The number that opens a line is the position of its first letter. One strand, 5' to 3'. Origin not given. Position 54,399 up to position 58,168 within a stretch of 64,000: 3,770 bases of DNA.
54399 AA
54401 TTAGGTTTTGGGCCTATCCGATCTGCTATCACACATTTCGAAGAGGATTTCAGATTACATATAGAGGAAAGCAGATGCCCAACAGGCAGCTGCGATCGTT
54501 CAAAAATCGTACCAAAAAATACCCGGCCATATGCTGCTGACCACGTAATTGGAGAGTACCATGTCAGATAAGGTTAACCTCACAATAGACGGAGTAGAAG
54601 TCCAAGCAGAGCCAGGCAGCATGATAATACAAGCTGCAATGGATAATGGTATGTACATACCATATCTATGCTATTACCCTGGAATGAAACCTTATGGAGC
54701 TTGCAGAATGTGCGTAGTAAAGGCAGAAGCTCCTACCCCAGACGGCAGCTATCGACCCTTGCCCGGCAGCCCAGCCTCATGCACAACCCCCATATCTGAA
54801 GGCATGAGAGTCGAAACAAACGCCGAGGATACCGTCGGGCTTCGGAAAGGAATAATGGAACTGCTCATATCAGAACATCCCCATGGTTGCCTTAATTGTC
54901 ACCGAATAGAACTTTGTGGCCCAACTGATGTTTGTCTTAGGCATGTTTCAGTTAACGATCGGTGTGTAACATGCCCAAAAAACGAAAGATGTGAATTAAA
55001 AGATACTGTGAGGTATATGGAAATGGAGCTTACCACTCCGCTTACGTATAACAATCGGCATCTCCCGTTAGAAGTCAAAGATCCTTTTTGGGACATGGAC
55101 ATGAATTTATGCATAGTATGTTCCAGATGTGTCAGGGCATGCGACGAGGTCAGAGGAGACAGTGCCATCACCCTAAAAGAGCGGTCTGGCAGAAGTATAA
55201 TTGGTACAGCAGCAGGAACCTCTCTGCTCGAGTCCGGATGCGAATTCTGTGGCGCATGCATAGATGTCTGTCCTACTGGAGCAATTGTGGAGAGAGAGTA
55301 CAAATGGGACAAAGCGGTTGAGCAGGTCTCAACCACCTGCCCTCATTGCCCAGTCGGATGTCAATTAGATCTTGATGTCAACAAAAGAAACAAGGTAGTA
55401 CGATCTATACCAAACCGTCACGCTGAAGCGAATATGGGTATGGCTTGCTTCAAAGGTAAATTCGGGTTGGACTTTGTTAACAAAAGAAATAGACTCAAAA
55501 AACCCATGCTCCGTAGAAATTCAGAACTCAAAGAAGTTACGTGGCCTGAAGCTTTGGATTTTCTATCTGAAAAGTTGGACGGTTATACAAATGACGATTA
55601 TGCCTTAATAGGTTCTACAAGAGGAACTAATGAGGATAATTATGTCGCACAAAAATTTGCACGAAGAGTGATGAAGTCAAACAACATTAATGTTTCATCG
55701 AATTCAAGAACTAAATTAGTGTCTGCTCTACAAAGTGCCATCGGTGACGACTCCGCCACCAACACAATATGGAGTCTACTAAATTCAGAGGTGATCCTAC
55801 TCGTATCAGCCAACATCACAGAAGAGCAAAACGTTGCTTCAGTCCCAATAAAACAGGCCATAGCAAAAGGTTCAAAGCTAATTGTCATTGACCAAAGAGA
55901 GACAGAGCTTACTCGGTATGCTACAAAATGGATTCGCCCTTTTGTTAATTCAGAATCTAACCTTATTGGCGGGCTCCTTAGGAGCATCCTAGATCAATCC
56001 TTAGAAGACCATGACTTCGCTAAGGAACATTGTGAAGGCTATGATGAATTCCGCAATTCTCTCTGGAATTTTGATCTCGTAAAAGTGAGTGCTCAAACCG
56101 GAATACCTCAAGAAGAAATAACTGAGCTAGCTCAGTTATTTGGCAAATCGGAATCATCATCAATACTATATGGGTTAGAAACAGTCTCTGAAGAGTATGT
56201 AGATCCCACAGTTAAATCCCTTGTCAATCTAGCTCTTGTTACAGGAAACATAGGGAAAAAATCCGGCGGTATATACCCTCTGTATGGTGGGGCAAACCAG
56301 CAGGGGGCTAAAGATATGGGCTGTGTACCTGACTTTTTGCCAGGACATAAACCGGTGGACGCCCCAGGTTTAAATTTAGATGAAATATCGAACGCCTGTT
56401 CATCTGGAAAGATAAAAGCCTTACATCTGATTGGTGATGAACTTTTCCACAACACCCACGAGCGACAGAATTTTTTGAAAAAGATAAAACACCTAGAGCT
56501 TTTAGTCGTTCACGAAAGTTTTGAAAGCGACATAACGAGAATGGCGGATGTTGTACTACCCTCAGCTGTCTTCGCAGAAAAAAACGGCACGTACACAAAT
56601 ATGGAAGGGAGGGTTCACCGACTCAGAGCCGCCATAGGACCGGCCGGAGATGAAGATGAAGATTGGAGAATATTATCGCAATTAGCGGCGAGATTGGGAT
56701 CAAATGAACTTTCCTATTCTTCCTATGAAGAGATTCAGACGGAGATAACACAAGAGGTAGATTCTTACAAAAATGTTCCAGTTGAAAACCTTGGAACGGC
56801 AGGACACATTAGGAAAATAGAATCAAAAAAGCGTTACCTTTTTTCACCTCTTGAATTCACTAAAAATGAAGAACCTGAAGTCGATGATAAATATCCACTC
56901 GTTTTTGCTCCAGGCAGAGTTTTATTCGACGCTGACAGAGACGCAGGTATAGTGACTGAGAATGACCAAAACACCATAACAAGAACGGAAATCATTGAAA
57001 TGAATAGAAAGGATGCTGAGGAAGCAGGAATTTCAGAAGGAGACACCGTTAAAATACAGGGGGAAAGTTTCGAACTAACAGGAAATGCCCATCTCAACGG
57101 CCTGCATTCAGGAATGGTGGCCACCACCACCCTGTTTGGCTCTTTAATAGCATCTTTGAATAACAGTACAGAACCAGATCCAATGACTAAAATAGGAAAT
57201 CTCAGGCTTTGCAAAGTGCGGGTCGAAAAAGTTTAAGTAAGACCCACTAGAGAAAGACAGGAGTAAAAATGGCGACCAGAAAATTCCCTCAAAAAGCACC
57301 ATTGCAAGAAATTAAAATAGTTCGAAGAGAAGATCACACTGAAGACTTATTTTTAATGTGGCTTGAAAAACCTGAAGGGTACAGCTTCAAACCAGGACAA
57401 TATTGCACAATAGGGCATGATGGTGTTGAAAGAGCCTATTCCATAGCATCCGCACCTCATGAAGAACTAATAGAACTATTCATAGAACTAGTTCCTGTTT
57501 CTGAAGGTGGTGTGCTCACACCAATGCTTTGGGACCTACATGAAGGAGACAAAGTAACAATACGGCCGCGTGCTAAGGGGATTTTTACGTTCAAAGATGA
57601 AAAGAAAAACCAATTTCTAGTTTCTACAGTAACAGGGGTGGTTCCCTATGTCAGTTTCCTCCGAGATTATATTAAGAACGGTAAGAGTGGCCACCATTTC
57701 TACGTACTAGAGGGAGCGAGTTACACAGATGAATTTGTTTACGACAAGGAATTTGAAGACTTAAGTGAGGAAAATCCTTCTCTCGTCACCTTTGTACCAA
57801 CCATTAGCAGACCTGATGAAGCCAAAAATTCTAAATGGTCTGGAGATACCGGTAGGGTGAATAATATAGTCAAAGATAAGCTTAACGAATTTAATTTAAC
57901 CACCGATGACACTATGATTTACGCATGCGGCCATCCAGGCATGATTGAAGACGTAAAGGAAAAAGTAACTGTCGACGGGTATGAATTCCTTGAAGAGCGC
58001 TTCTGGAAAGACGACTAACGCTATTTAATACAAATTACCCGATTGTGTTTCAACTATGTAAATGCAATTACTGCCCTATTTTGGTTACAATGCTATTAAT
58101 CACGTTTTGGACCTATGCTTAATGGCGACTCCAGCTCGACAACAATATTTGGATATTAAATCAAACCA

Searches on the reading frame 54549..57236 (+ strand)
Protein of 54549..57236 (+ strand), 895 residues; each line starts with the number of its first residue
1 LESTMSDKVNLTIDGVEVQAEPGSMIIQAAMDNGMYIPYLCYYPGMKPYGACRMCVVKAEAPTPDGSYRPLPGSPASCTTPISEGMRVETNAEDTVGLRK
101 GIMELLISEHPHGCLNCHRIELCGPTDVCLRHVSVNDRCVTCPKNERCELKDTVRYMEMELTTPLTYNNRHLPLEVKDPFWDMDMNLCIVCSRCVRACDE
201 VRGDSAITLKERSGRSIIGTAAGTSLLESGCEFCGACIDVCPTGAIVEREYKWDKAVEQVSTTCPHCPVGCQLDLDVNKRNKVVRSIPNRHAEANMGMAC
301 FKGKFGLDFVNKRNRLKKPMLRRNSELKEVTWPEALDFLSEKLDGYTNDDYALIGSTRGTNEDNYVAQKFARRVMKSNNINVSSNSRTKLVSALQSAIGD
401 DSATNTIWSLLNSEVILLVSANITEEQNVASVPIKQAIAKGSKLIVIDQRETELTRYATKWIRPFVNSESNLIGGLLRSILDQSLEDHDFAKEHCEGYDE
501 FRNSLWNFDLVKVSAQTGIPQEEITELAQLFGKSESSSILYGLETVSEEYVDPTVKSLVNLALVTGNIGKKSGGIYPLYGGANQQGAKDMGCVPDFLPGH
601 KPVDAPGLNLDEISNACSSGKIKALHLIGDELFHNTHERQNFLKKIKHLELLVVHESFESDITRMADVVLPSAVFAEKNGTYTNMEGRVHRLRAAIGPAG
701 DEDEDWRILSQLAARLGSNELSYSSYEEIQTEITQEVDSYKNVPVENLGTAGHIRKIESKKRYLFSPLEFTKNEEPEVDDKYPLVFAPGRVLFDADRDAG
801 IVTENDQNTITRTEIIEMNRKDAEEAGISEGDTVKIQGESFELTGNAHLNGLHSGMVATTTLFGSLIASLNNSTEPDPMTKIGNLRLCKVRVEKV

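Call 54: search_protein_families(library=pfam, proteins=[window:54549-57236:+], max_evalue=0.00001)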
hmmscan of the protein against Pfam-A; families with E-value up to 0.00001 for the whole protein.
window:54549-57236:+ (895 aa): 7 families
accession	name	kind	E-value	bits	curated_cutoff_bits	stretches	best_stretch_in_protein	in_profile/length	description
PF00384.28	Molybdopterin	-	1.1e-53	182.9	24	1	315-714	1-352/353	Molybdopterin oxidoreductase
PF13510.11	Fer2_4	-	2.2e-19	69.7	22.8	1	7-92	2-81/82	2Fe-2S iron-sulfur cluster binding domain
PF04879.21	Molybdop_Fe4S4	-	1.5e-12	47.7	22.7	1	260-311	4-54/55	Molybdopterin oxidoreductase Fe4S4 domain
PF22117.2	Fer4_Nqo3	-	4.6e-11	43.2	27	1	180-246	3-66/67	NADH-quinone oxidoreductase subunit 3, ferredoxin-like domain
PF12838.12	Fer4_7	-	3.5e-08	34.2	27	1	188-245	2-52/52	4Fe-4S dicluster domain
PF01568.27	Molydop_binding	-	1.2e-06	29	26.8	1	812-885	29-106/110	Molydopterin dinucleotide binding domain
PF10588.14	NADH-G_4Fe-4S_3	-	2.9e-06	27.2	27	0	99-121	1-23/40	NADH-ubiquinone oxidoreductase-G iron-sulfur binding region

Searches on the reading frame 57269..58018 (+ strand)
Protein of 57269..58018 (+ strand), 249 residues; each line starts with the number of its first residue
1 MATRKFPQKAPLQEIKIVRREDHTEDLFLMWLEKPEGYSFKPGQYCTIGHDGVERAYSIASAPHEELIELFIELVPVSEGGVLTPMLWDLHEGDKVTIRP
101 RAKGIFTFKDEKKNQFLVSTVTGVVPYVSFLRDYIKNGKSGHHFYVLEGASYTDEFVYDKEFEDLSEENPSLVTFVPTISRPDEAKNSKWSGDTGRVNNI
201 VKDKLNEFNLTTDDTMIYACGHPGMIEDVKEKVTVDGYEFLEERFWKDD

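Call 54: search_protein_families(library=pfam, proteins=[window:57269-58018:+], max_evalue=0.00001)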
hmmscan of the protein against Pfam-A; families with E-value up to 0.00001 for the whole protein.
window:57269-58018:+ (249 aa): 1 family
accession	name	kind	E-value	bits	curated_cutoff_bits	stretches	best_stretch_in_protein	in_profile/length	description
PF00175.26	NAD_binding_1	-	1.8e-17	64.4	22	1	117-230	1-108/109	Oxidoreductase NAD-binding domain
